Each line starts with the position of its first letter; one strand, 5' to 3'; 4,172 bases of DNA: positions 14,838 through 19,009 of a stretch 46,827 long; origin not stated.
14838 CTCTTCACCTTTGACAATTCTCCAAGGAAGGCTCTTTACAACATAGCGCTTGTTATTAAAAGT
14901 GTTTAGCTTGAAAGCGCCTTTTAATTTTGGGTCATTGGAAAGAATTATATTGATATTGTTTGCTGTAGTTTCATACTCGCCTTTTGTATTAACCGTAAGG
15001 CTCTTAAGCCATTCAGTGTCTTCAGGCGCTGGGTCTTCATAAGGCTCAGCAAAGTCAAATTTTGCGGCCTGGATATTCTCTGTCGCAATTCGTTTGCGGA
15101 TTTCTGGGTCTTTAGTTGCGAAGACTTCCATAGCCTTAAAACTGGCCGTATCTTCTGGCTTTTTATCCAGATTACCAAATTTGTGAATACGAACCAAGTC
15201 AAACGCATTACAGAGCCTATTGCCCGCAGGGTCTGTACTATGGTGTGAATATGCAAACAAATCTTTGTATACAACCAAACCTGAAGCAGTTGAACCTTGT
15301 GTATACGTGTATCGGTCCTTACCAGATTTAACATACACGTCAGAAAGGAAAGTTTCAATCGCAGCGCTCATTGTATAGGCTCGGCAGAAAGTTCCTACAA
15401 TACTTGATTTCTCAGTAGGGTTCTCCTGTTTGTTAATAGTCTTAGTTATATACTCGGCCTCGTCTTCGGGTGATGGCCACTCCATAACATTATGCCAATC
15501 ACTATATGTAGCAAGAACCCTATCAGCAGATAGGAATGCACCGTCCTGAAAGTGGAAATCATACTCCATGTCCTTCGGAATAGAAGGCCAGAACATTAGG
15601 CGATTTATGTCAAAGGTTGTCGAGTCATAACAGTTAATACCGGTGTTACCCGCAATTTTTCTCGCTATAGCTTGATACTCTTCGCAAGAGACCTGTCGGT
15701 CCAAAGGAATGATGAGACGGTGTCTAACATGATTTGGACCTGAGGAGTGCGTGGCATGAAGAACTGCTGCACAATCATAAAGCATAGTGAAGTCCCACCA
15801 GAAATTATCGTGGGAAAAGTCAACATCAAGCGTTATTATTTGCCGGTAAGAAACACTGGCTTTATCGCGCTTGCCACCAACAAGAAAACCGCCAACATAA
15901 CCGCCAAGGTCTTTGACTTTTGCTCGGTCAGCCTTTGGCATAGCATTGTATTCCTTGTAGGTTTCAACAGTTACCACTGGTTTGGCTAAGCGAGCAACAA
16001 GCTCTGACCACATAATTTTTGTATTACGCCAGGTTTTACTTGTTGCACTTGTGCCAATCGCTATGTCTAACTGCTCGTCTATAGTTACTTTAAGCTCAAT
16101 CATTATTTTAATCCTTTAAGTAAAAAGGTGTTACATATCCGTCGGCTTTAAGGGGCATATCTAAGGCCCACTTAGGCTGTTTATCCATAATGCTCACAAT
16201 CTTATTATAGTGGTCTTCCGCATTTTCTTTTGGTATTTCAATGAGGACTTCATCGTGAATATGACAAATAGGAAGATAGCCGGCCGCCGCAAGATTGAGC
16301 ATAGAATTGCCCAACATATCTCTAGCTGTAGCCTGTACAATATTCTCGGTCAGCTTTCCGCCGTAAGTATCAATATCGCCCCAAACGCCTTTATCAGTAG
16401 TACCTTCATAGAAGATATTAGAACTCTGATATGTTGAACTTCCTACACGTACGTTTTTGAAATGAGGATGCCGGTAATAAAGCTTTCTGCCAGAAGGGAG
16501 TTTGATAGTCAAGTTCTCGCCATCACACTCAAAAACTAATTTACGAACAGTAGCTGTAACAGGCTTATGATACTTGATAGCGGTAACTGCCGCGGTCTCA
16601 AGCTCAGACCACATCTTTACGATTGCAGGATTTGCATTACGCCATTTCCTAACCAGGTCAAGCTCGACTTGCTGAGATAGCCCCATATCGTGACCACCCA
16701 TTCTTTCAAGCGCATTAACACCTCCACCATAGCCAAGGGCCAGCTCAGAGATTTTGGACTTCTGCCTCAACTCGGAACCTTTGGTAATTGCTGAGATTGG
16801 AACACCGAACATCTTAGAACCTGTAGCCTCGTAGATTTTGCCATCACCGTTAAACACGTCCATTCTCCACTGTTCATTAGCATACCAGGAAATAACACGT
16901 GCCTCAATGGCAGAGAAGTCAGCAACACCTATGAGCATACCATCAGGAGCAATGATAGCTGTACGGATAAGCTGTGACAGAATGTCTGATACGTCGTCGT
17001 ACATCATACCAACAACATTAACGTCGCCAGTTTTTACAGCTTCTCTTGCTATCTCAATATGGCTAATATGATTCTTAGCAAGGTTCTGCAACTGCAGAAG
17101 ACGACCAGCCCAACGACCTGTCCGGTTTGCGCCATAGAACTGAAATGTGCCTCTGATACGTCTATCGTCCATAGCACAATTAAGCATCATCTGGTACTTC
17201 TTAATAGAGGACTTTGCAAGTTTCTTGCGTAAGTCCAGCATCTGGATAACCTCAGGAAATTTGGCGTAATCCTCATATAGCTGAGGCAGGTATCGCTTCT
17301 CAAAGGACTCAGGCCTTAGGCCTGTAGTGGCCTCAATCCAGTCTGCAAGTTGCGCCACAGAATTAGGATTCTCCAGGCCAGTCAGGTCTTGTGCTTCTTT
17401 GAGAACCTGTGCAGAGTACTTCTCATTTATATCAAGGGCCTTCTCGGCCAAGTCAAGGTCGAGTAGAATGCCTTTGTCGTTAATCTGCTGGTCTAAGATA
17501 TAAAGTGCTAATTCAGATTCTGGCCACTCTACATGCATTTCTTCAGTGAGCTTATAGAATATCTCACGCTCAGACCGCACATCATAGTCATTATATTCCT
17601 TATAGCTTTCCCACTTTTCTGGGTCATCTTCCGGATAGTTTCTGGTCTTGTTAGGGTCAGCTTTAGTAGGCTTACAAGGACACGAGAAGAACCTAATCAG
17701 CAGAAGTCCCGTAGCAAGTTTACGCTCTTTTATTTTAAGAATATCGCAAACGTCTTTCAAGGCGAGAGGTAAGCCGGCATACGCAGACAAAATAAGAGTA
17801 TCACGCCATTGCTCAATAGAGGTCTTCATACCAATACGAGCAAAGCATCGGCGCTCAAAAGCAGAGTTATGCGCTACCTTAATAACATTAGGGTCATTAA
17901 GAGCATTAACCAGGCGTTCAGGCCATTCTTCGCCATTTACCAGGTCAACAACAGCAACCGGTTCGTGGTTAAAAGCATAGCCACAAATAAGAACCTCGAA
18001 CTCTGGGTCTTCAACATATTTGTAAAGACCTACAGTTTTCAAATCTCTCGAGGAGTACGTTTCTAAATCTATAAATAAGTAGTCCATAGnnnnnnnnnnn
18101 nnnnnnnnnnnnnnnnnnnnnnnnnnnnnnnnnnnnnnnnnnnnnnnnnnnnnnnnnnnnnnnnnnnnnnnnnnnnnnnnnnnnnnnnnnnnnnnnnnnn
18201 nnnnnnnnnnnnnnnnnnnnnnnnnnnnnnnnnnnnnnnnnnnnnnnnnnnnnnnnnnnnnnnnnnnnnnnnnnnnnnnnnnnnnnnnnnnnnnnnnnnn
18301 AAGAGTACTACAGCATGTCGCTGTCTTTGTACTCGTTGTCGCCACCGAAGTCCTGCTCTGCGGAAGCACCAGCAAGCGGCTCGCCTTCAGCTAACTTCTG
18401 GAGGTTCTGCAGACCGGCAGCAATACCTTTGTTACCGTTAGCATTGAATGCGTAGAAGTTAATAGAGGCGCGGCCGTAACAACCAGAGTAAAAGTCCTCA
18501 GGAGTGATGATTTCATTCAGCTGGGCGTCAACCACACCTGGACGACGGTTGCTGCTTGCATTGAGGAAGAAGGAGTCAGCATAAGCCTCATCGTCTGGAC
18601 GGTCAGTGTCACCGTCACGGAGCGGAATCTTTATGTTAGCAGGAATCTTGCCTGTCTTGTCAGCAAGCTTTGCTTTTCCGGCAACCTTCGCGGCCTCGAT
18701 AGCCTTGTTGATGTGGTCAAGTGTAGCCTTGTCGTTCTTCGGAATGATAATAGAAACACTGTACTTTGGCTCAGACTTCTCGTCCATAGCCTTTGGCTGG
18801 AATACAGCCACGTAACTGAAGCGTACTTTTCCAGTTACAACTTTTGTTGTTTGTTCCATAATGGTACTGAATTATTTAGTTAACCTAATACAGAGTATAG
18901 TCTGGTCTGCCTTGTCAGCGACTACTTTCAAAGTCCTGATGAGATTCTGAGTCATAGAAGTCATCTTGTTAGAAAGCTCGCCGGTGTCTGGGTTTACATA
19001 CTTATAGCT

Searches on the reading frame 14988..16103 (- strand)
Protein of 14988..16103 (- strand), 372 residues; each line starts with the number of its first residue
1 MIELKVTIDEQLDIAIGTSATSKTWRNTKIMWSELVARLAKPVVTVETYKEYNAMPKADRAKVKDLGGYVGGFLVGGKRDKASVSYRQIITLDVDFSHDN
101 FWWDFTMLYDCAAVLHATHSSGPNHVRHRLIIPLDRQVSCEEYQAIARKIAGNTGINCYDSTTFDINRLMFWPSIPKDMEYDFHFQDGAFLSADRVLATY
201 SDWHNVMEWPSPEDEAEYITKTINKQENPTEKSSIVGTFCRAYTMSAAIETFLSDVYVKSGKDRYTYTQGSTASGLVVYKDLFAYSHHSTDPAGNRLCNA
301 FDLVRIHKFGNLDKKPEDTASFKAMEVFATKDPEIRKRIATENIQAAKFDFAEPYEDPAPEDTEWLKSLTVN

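Call 89: search_protein_families(library=ncbifam, proteins=[window:14988-16103:-], max_evalue=0.1)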
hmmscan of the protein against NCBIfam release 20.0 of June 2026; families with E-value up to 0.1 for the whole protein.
window:14988-16103:- (372 aa): 0 families

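Call 90: search_protein_families(library=pfam, proteins=[window:14988-16103:-], max_evalue=1)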
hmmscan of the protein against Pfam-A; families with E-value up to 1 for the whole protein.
window:14988-16103:- (372 aa): 0 families

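Call 92: find_homologous_proteins(query=window:14988-16103:-, max_evalue=1e-10)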
Query window:14988-16103:- (372 aa): 210 proteins with E <= 1e-10 among 1998 candidates; the best 120 are listed.
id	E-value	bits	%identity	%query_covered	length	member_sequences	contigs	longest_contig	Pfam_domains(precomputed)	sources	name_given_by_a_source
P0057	6.4e-151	520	60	99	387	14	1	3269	-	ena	-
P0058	4.1e-150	518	60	99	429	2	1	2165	-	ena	-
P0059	1.4e-148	513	59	97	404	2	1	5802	-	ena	-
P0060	1.7e-148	513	61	94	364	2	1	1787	-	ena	-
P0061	2.7e-147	509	58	99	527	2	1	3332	PF05272.18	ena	-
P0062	3.1e-140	485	58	99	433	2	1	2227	-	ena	-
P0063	4.8e-139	481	55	100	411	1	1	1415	-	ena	-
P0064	6.9e-138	478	62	85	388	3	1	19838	-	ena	-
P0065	6.2e-137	474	59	91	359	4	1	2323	-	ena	-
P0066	2.8e-136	472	61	86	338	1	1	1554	-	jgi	jgi:hypothetical protein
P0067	7.1e-136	471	54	99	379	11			-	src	-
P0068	1.0e-135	470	60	92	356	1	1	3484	-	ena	-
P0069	3.1e-135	469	61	86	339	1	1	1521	-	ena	-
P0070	2.4e-134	466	61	83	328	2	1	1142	-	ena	-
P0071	5.6e-130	452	55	92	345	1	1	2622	-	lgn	-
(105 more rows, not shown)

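Call 102: predict_structure(alignment_id=A5)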
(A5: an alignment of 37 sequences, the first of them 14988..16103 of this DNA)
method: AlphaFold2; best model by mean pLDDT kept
length: 372 residues; sequences in the alignment: 37
mean_pLDDT: 90.6   pTM: 0.80
mean pLDDT of the five models: 90.6, 90.2, 89.9, 89.8, 88.7
residues with pLDDT >= 90: 256; 70-90: 102; 50-70: 13; < 50: 1
segments of 3 or more residues with pLDDT < 50: none
pLDDT, mean of each block of 10 residues (from residue 1): 79 95 94 96 96 95 94 92 92 92 96 96 92 97 95 93 89 96 96 97 90 81 89 93 96 95 90 88 89 90 95 84 95 90 82 58 78 69
secondary structure, 60 per line:
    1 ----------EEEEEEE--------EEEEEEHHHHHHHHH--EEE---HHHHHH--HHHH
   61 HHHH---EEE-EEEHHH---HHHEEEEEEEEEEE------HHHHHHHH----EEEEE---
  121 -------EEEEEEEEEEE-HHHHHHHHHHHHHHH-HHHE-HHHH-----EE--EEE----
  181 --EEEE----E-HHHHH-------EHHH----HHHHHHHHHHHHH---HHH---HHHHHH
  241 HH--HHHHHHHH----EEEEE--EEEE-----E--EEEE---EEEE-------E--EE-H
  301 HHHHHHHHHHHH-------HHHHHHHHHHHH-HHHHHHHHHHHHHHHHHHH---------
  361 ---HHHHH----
elements in order: E11-17 E26-31 H32-40 E43-45 H49-54 H57-64 E68-70 E72-74 E84-94 H101-108 E113-117 E128-138 H140-154 H161-164 E174-176 E183-186 H193-197 H213-225 H235-242 H245-252 E257-261 E264-267 E276-279 E283-286 H300-312 H320-331 H333-351 H364-368

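Call 104: fold_search(model_id=the predicted structure, library=pdb)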
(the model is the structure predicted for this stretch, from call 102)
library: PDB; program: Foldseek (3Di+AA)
matches with E <= 10: 217; with E <= 0.001: 2
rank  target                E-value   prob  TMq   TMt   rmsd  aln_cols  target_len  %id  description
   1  6zp9_A                4.8e-06  1.00  0.30  0.54   7.2       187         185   12  Cyanophage S-2L Primase-Polymerase (PrimPol), AEP domain (PP-N190) (released 2021-03-03)
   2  3h20                  4.1e-04  0.99  0.28  0.34  17.7       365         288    9  Crystal structure of primase RepB' (released 2009-04-28)
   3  9ut5_B                2.8e-03  0.38  0.21  0.11  18.0       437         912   11  The helicase-primase complex from HHV1 bound with ssDNA and pritelivir (released 2026-04-08)
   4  3h25_A                4.2e-03  0.99  0.28  0.47   9.6       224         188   12  Crystal structure of the catalytic domain of primase Repb' in complex with initiator DNA (released 2009-04-28)
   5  9ut1_B                8.9e-03  0.23  0.19  0.10  19.0       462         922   10  The helicase-primase complex from HHV1 bound with ssDNA and amenamevir (released 2026-04-08)
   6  2iru_A                2.1e-02  0.28  0.18  0.23  20.9       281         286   11  Crystal Structure of the Polymerase Domain from Mycobacterium tuberculosis Ligase D (released 2007-01-02)
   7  7nqd_A                2.5e-02  0.54  0.20  0.33  12.3       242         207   11  Prim-Pol Domain of CRISPR-associated Prim-Pol (CAPP) from Marinitoga sp. 1137 (released 2022-05-04)
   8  2iry_A                3.0e-02  0.35  0.19  0.24  15.2       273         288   11  Crystal Structure of the Polymerase Domain from Mycobacterium tuberculosis Ligase D with dGTP and Manganese. (released 2007-01-02)
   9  9ut4_B                8.5e-02  0.33  0.19  0.18  11.6       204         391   11  The primase module of the helicase-primase complex from HHV1 bound with ssDNA and amenamevir (released 2026-04-08)
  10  7nqd_B                1.7e-01  0.21  0.16  0.25  10.1       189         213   12  Prim-Pol Domain of CRISPR-associated Prim-Pol (CAPP) from Marinitoga sp. 1137 (released 2022-05-04)
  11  2r9l_B                1.8e-01  0.21  0.20  0.25  14.3       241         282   12  Polymerase Domain from Mycobacterium tuberculosis Ligase D in complex with DNA (released 2008-01-08)
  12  9ndq_A                1.8e-01  0.11  0.16  0.16  12.1       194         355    7  The rigid portion of Cryo-EM structure of Herpesvirus Helicase-Primase complex prepared with forked DNA and ATP-gamma- (released 2025-08-13)
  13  8iqh_F                2.4e-01  0.12  0.16  0.08  16.5       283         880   10  Structure of Full-Length AsfvPrimPol in Apo-Form (released 2023-07-26)
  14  8iqh_A                2.6e-01  0.10  0.17  0.09  17.0       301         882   12  Structure of Full-Length AsfvPrimPol in Apo-Form (released 2023-07-26)
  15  3pky_B                3.1e-01  0.30  0.24  0.31  13.7       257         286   11  Polymerase Domain from Mycobacterium tuberculosis Ligase D in complex with DNA, UTP and Manganese. (released 2011-02-16)
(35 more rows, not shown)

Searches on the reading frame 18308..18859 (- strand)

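Call 11: search_protein_families(library=pfam, proteins=[window:18308-18859:-], max_evalue=0.01)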
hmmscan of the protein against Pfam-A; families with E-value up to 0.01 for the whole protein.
window:18308-18859:- (183 aa): 1 family
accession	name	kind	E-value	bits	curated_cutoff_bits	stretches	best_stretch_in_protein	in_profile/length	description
PF10991.15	Enc34_ssDNA-bd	-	1.2e-68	230.7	26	1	5-179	1-172/176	Enterobacter phage Enc34, ssDNA-binding protein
